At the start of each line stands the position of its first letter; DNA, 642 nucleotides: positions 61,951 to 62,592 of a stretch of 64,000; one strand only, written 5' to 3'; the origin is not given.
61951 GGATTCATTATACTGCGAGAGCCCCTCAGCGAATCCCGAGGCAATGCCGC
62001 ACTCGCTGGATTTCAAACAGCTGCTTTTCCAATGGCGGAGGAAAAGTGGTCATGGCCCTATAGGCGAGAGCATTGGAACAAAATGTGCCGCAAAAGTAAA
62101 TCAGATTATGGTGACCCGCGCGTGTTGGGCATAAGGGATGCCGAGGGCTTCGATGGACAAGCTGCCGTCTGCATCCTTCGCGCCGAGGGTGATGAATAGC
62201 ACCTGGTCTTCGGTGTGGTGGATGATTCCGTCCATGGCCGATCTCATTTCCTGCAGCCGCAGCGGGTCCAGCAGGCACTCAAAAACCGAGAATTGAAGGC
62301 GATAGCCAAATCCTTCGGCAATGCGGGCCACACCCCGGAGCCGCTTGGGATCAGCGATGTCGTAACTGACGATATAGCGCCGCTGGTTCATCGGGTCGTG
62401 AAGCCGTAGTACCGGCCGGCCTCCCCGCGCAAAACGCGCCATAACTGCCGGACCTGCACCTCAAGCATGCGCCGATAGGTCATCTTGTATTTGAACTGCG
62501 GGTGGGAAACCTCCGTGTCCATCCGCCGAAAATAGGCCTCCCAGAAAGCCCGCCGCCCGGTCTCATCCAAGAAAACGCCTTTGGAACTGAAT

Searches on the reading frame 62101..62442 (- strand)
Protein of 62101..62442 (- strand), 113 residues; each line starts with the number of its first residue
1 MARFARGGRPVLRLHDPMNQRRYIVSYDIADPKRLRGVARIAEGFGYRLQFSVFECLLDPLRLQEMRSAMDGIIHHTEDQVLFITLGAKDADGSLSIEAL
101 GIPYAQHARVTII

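Call 4: search_protein_families(library=pfam, proteins=[window:62101-62442:-], max_evalue=0.01)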
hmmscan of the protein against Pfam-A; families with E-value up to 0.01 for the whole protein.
window:62101-62442:- (113 aa): 1 family
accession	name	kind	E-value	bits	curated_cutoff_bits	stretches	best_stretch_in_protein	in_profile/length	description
PF09827.14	CRISPR_Cas2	-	4.9e-18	65.5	23.8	1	22-90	2-70/74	CRISPR associated protein Cas2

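Call 5: search_protein_families(library=ncbifam, proteins=[window:62101-62442:-], max_evalue=0.01)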
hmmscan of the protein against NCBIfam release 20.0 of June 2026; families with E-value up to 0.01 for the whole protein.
window:62101-62442:- (113 aa): 1 family
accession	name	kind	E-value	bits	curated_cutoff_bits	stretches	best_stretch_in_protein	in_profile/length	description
TIGR01573.1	cas2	equivalog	4.1e-11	43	24.5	1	21-90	1-74/96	CRISPR-associated endonuclease Cas2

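Call 7: find_encoding_contigs(protein=window:62101-62391:-, flank=10000, max_places=10)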
Protein window:62101-62391:- (96 aa): 15 contigs read that carry it; 6 places shown.
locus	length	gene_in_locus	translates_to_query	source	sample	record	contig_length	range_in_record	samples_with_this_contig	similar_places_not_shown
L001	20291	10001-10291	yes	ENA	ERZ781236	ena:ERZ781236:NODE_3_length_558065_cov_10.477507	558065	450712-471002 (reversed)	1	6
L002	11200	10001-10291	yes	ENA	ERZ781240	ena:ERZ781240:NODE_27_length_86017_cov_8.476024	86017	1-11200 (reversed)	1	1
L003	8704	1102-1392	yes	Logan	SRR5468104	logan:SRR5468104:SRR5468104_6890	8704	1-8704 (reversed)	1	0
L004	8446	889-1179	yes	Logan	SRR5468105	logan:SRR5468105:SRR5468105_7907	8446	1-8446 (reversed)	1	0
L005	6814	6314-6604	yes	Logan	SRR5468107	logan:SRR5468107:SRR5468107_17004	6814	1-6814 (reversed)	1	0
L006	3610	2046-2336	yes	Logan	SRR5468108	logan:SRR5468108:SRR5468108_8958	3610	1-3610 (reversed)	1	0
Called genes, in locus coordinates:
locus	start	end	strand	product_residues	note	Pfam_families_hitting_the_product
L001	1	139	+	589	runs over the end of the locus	PF05524:PEP-utilisers_N, PF00391:PEP-utilizers, PF02896:PEP-utilizers_C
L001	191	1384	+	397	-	PF00438:S-AdoMet_synt_N, PF02772:S-AdoMet_synt_M, PF02773:S-AdoMet_synt_C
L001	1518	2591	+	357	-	PF13354:Beta-lactamase2, PF00768:Peptidase_S11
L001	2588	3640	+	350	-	PF02547:Queuosine_synth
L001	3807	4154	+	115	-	PF06262:Zincin_1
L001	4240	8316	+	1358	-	PF22202:C2c1_helical_1st (faint), PF22126:C2c1_RuvC-like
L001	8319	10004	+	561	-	PF01930:Cas_Cas4, PF12705:PDDEXK_1, PF01867:Cas_Cas1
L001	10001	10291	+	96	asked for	PF09827:CRISPR_Cas2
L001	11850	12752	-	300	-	PF01435:Peptidase_M48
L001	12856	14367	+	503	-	PF03370:CBM_21 (weak), PF03372:Exo_endo_phos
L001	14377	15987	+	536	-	PF13091:PLDc_2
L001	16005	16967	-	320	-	PF10343:Q_salvage (faint)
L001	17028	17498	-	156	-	PF02410:RsfS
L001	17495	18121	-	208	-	PF01467:CTP_transf_like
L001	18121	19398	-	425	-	PF06347:SH3_4 (faint), PF08239:SH3_3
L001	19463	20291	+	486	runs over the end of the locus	PF24575:TPR_Slam (weak), PF13432:TPR_16 (weak)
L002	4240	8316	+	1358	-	PF22202:C2c1_helical_1st (faint), PF22126:C2c1_RuvC-like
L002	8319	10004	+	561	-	PF01930:Cas_Cas4, PF12705:PDDEXK_1, PF01867:Cas_Cas1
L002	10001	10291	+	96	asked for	PF09827:CRISPR_Cas2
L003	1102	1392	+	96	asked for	PF09827:CRISPR_Cas2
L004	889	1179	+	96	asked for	PF09827:CRISPR_Cas2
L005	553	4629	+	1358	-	PF22202:C2c1_helical_1st (faint), PF22126:C2c1_RuvC-like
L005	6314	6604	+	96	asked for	PF09827:CRISPR_Cas2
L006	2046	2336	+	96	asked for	PF09827:CRISPR_Cas2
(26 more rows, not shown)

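Call 10: find_homologous_proteins(query=L001:4240-8316:+, max_evalue=1e-10)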
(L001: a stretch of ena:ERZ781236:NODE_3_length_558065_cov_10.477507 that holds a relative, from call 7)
Query L001:4240-8316:+ (1358 aa): 456 proteins with E <= 1e-10 among 8000 candidates; the best 120 are listed.
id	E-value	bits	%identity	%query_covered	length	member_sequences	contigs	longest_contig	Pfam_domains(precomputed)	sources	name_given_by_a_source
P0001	0.0e+0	3128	100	100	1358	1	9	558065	PF22202.2,PF22126.3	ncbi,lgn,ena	-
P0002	0.0e+0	2739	88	100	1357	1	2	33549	PF22202.2,PF22126.3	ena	-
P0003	0.0e+0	2687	86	100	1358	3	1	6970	PF22202.2,PF22126.3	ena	-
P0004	0.0e+0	2379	76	100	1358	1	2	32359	PF22126.3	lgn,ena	-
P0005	0.0e+0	2347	75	100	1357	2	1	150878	PF22126.3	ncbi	-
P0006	0.0e+0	1992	66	100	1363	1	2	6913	PF22126.3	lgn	-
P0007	0.0e+0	1658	56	100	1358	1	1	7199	PF22202.2,PF22126.3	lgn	-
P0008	0.0e+0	1628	56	99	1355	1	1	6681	PF22126.3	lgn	-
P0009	0.0e+0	1625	55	100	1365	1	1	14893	PF22202.2,PF22126.3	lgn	-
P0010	0.0e+0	1621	61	89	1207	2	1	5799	PF22202.2,PF22126.3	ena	-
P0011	0.0e+0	1573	54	100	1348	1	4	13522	PF22126.3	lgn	-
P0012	0.0e+0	1569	55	100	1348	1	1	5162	PF22202.2,PF22126.3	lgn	-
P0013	0.0e+0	1544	54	100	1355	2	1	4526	PF22126.3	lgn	-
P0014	0.0e+0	1455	51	100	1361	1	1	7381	PF22202.2,PF22126.3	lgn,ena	-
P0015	0.0e+0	1421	52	100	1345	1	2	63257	PF22202.2,PF22126.3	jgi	jgi:IS605 OrfB family transposase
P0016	0.0e+0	1358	47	100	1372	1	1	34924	PF22202.2,PF22126.3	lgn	-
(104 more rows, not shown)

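Call 14: find_related_loci(query=A1, collection=genome_contigs, flank=7000)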
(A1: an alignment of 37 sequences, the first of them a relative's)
Query A1 (1358 aa) in genome_contigs; peptide patterns used: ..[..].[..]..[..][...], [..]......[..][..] (x = any residue, [..] = any of these).
266 stretches matched a pattern; 223 encode a relative of the query (tblastn E <= 1e-3); the best 80 are kept; 80 distinct loci.
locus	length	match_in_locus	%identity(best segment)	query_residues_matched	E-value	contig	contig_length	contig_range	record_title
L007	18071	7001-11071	75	1-1358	0e+0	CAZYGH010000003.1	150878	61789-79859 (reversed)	MAG TPA_asm: uncultured Verrucomicrobiota bacterium isolate binchicken_co309_146 genome assembly, contig: NODE_34_length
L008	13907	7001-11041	54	1-1354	0e+0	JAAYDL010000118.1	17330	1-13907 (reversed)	MAG: Lentisphaerae bacterium isolate AS06rmzACSIP_553 198148_AS06, whole genome shotgun sequence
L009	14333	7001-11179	46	1-1353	0e+0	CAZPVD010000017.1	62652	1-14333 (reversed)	MAG TPA_asm: uncultured Verrucomicrobiota bacterium isolate binchicken_co185_72 genome assembly, contig: NODE_626_length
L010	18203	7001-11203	45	1-1357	0e+0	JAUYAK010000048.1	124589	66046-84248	MAG: Opitutaceae bacterium isolate C18_metabat.bin.8 C18_k141_407976, whole genome shotgun sequence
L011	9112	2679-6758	44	1-1353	0e+0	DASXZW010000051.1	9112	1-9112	MAG TPA_asm: Verrucomicrobiia bacterium isolate SMAG_U4863 k141_1099726, whole genome shotgun sequence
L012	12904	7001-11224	44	1-1347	0e+0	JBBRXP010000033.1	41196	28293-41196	MAG: Chthoniobacterales bacterium isolate La5_concoct.035 La5_concoct.035_K_2280966_L_41196_cov_12.9843, whole genome sh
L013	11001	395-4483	43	1-1355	0e+0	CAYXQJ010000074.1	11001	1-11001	MAG TPA_asm: uncultured Hyphomicrobiales bacterium isolate SRP329715_co2_289 genome assembly, contig: NODE_10862_length_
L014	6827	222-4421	42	1-1358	0e+0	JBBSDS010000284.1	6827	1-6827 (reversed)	MAG: Chthoniobacterales bacterium isolate LS1_sbin.21 LS1_sbin.21_K_1608580_L_6827_cov_12.9868, whole genome shotgun seq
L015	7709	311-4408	44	1-1358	0e+0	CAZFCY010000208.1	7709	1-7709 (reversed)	MAG TPA_asm: uncultured Opitutaceae bacterium isolate SRP344714_co1_415 genome assembly, contig: NODE_16645_length_7709_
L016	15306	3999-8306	41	1-1358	0e+0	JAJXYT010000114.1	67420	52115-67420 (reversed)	MAG: bacterium isolate BP7.bin11 NODE_491_length_67420_cov_1.518107, whole genome shotgun sequence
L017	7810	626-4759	42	1-1358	0e+0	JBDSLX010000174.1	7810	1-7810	MAG: Verrucomicrobiota bacterium isolate cluster1_bin.38 k127_6995930, whole genome shotgun sequence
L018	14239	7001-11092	42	1-1358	0e+0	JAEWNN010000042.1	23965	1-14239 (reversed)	MAG: Verrucomicrobia bacterium isolate OH_PDB_171 k127_351428, whole genome shotgun sequence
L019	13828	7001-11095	43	1-1358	0e+0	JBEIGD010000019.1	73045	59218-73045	MAG: Opitutaceae bacterium isolate Sample-102-S76-bin-117 Sample_102_S76-bin_117-k141_929057, whole genome shotgun seque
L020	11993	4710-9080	39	1-1349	0e+0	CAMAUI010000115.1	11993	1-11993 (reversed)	MAG: Prosthecobacter debontii isolate AH-24oct19-200 genome assembly, contig: AH-24oct19-C12450, whole genome shotgun se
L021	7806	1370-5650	40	1-1349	0e+0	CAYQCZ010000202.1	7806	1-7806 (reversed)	MAG TPA_asm: uncultured Verrucomicrobiota bacterium isolate SRP319275_co1_36 genome assembly, contig: NODE_12602_length_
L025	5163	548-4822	39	1-1358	0e+0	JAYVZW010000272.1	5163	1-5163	MAG: Verrucomicrobiota bacterium isolate GL91_UP_metabinner_10 GL91_UP_metabinner_10_271, whole genome shotgun sequence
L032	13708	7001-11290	36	1-1358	0e+0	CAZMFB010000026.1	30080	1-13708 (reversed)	MAG TPA_asm: uncultured Opitutaceae bacterium isolate SRP287453_co1_271 genome assembly, contig: NODE_2539_length_30080_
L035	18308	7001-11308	35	1-1358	0e+0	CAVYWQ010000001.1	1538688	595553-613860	MAG: uncultured Verrucomicrobiae bacterium isolate MFD04944.bin.1.79 genome assembly, contig: contig_24534, whole genome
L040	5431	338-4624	35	1-1358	0e+0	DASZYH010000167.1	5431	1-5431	MAG TPA_asm: Opitutaceae bacterium isolate SMAG_U6205 k141_281350, whole genome shotgun sequence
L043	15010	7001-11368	34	1-1358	0e+0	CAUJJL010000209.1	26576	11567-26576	MAG: Verrucomicrobiota bacterium isolate KLAP136 genome assembly, contig: KLAP136_206759, whole genome shotgun sequence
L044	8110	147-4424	35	1-1358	0e+0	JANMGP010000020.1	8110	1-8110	MAG: Verrucomicrobiaceae bacterium isolate OTE_70_metabat_418 OTE_70_k141_1545833, whole genome shotgun sequence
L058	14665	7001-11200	34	1-1358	0e+0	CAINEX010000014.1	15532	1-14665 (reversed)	MAG: uncultured Spartobacteria bacterium isolate AlinenLipids_bin-3656 genome assembly, contig: bin-3656:014/140, whole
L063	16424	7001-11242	33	1-1358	0e+0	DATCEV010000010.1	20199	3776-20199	MAG TPA_asm: Verrucomicrobiia bacterium isolate SMAG_U7763 k141_212391, whole genome shotgun sequence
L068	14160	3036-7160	34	1-1358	0e+0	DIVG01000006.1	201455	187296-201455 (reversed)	MAG TPA_asm: Akkermansiaceae bacterium UBA6138 UBA6138_contig_9116, whole genome shotgun sequence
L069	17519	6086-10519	33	1-1358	0e+0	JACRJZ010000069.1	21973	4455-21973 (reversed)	MAG: Verrucomicrobia bacterium isolate NC_groundwater_1842_Pr3_B-0.1um_64_53 SR-2_scaffold_141_1398987, whole genome sho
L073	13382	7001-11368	33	1-1358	2e-178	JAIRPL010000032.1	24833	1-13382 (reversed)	MAG: Puniceicoccales bacterium isolate Cf509_bin39 k119_375017, whole genome shotgun sequence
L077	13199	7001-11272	33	1-1358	3e-172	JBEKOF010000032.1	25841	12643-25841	MAG: Verrucomicrobiota bacterium isolate SPRUCE 434 SPRUCE_434_32, whole genome shotgun sequence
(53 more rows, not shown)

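Call 30: search_solved_structures(query=P0001, max_evalue=0.001)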
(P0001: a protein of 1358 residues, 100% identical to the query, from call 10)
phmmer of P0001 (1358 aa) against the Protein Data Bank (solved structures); distinct sequences matched with E-value up to 0.001: 5.
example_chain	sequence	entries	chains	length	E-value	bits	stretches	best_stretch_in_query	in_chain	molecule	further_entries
9kln_A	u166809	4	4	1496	2.1e-18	68.7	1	983-1246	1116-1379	C2c1 CRISPR-Cas endonuclease RuvC-like domain-containing protein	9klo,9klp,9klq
5wti_Z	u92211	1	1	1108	4.3e-15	57.7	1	989-1240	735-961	CRISPR-associated protein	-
5wqe_A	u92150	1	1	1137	7.7e-12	46.9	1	1041-1168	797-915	CRISPR-associated endonuclease C2c1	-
5u34_A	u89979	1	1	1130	5e-11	44.2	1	1041-1168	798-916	CRISPR-associated endonuclease C2c1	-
5u30_A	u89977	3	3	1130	1.1e-10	43.1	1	1041-1168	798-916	CRISPR-associated endonuclease C2c1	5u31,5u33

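Call 34: find_encoding_contigs(protein=P0002, flank=6000, max_places=2)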
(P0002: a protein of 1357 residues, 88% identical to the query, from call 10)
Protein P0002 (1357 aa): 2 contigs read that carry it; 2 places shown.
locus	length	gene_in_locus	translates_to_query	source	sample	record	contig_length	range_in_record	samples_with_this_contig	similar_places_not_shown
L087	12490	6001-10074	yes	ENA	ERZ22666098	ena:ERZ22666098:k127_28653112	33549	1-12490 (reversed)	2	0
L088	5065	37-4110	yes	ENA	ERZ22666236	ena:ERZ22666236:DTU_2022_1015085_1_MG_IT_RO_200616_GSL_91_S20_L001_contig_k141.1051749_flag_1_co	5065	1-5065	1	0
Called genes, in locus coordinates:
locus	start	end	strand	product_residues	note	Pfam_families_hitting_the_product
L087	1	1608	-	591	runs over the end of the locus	PF13510:Fer2_4, PF13237:Fer4_10 (faint), PF10588:NADH-G_4Fe-4S_3, PF00037:Fer4 (faint), PF12838:Fer4_7, PF22117:Fer4_Nqo3 (weak), PF02906:Fe_hyd_lg_C, PF02256:Fe_hyd_SSU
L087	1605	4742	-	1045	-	PF01257:2Fe-2S_thioredx, PF01512:Complex1_51K, PF10531:SLBB (weak), PF10589:NADH_4Fe-4S, PF14691:Fer4_20, PF01266:DAO (weak), PF07992:Pyr_redox_2, PF13450:NAD_binding_8, +7 more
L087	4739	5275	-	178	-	PF01257:2Fe-2S_thioredx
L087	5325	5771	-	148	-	PF00571:CBS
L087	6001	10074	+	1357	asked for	PF22202:C2c1_helical_1st (weak), PF22126:C2c1_RuvC-like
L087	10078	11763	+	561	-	PF01930:Cas_Cas4, PF12705:PDDEXK_1, PF01867:Cas_Cas1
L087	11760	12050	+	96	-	PF09827:CRISPR_Cas2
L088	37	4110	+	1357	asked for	PF22202:C2c1_helical_1st (weak), PF22126:C2c1_RuvC-like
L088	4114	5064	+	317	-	?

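Call 35: find_encoding_contigs(protein=P0004, flank=6000, max_places=2)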
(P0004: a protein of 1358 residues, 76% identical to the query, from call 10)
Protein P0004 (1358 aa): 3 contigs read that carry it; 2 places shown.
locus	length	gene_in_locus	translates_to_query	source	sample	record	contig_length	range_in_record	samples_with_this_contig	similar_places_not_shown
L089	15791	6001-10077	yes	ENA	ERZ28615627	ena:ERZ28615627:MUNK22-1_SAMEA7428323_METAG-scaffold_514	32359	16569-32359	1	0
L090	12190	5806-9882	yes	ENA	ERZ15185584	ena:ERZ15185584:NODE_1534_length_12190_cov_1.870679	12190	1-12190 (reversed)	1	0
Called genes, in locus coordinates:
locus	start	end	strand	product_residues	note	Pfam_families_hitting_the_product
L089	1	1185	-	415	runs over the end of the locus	PF03315:SDH_beta, PF03313:SDH_alpha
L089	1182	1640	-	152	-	PF07291:MauE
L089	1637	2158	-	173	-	PF00581:Rhodanese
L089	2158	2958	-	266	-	PF22544:HYDIN_VesB_CFA65-like_Ig, PF07610:DUF1573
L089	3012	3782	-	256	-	PF23023:Anti-Pycsar_Apyc1 (weak), PF00753:Lactamase_B, PF12706:Lactamase_B_2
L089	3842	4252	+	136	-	PF06262:Zincin_1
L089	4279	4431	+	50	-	-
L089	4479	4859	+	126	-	PF12844:HTH_19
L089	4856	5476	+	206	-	PF06114:Peptidase_M78 (weak)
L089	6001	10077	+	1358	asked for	PF22126:C2c1_RuvC-like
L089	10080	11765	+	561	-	PF01930:Cas_Cas4, PF12705:PDDEXK_1 (weak), PF01867:Cas_Cas1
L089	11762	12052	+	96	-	PF09827:CRISPR_Cas2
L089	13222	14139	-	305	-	PF01435:Peptidase_M48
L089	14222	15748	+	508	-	PF03370:CBM_21 (faint), PF03372:Exo_endo_phos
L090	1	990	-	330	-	?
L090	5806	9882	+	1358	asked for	PF22126:C2c1_RuvC-like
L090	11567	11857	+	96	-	PF09827:CRISPR_Cas2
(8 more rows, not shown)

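Call 36: find_encoding_contigs(protein=P0009, flank=6000, max_places=2)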
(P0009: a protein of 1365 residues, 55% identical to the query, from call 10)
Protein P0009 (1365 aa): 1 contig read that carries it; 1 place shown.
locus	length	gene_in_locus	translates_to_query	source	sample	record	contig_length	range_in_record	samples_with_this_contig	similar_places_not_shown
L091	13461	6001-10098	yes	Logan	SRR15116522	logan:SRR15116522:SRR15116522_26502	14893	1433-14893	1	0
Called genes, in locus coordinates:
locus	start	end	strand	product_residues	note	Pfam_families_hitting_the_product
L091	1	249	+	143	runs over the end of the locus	PF02635:DsrE (weak)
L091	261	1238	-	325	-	PF01073:3Beta_HSD, PF01370:Epimerase, PF02719:Polysacc_synt_2, PF04321:RmlD_sub_bind, PF13460:NAD_binding_10 (weak), PF16363:GDP_Man_Dehyd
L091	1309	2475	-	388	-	PF10509:GalKase_gal_bdg, PF00288:GHMP_kinases_N, PF08544:GHMP_kinases_C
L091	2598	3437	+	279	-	PF10114:PocR, PF12833:HTH_18, PF00165:HTH_AraC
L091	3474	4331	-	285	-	PF01261:AP_endonuc_2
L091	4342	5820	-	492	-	PF01408:GFO_IDH_MocA, PF19051:GFO_IDH_MocA_C2 (weak), PF22725:GFO_IDH_MocA_C3 (weak)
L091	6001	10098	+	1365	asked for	PF22202:C2c1_helical_1st (weak), PF22126:C2c1_RuvC-like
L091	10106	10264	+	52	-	-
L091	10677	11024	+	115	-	PF01245:Ribosomal_L19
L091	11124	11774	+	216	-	PF01351:RNase_HII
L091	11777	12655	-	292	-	PF02311:AraC_binding, PF07883:Cupin_2, PF00165:HTH_AraC (weak), PF12833:HTH_18, PF00165:HTH_AraC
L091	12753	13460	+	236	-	?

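Call 64: search_protein_families(library=ncbifam, proteins=[P0001, L001:8319-10004:+], max_evalue=0.001)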
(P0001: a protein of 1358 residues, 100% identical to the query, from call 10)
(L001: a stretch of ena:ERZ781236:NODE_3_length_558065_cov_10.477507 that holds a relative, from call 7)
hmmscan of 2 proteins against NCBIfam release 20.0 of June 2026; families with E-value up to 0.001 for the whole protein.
P0001 (1358 aa): 3 families
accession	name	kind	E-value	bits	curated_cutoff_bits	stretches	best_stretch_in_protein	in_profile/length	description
NF033949.1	Cas12b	equivalog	6.6e-215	716.9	150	1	36-1285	1-1179/1253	type V CRISPR-associated protein Cas12b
NF040570.1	guided_TnpB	subfamily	1.1e-05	24.9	100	1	1045-1238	259-386/389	RNA-guided endonuclease TnpB family protein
TIGR01766.2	TIGR01766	domain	8.6e-05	23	32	1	1090-1152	19-82/82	IS200/IS605 family accessory protein TnpB-related protein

L001:8319-10004:+ (561 aa): 10 families
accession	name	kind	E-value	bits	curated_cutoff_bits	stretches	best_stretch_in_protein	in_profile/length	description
NF049935.1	cas4g_cas1g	exception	4.5e-192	639.3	560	1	14-561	1-546/546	CRISPR-associated endonuclease Cas4g/Cas1g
TIGR04093.1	cas1_CYANO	exception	5e-88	295.3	385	1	245-560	12-333/334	type I-D CRISPR-associated endonuclease Cas1d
TIGR00287.1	cas1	equivalog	2.4e-84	283.2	71.7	1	236-552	2-323/327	CRISPR-associated endonuclease Cas1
TIGR03640.1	cas1_DVULG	exception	7.7e-83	278.5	385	1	236-559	6-339/340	type I-C CRISPR-associated endonuclease Cas1c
TIGR03983.1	cas1_MYXAN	equivalog_domain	6.5e-74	248.9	358.05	1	228-555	6-341/347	type I-MYXAN CRISPR-associated endonuclease Cas1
TIGR03641.1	cas1_HMARI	exception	2.5e-49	168.3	304.1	1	259-551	24-314/324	type I-B CRISPR-associated endonuclease Cas1b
TIGR04329.1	cas1_PREFRAN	exception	1.1e-25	90.4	300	1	236-534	9-300/317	type V CRISPR-associated endonuclease Cas1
TIGR00372.1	cas4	equivalog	3.6e-22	79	65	1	16-206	2-180/180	CRISPR-associated protein Cas4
TIGR03639.1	cas1_NMENI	exception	3.8e-19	69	120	1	277-486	44-235/278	type II CRISPR-associated endonuclease Cas1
TIGR03638.1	cas1_ECOLI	exception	1e-05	24.9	215.6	1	367-456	119-207/269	type I-E CRISPR-associated endonuclease Cas1e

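Call 65: search_protein_families(library=pfam, proteins=[P0001], max_evalue=0.01)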
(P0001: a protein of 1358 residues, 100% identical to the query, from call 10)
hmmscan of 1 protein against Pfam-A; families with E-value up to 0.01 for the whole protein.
P0001 (1358 aa): 2 families
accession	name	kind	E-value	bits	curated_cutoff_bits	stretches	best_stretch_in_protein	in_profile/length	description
PF22126.3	C2c1_RuvC-like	-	3.7e-22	79.5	27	1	1050-1240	2-175/179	C2c1 CRISPR-Cas endonuclease, RuvC-like domain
PF22202.1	C2c1_helical_1st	-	1.7e-05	24.5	27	1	452-528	267-338/340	CRISPR-associated endonuclease C2c1 first helical domain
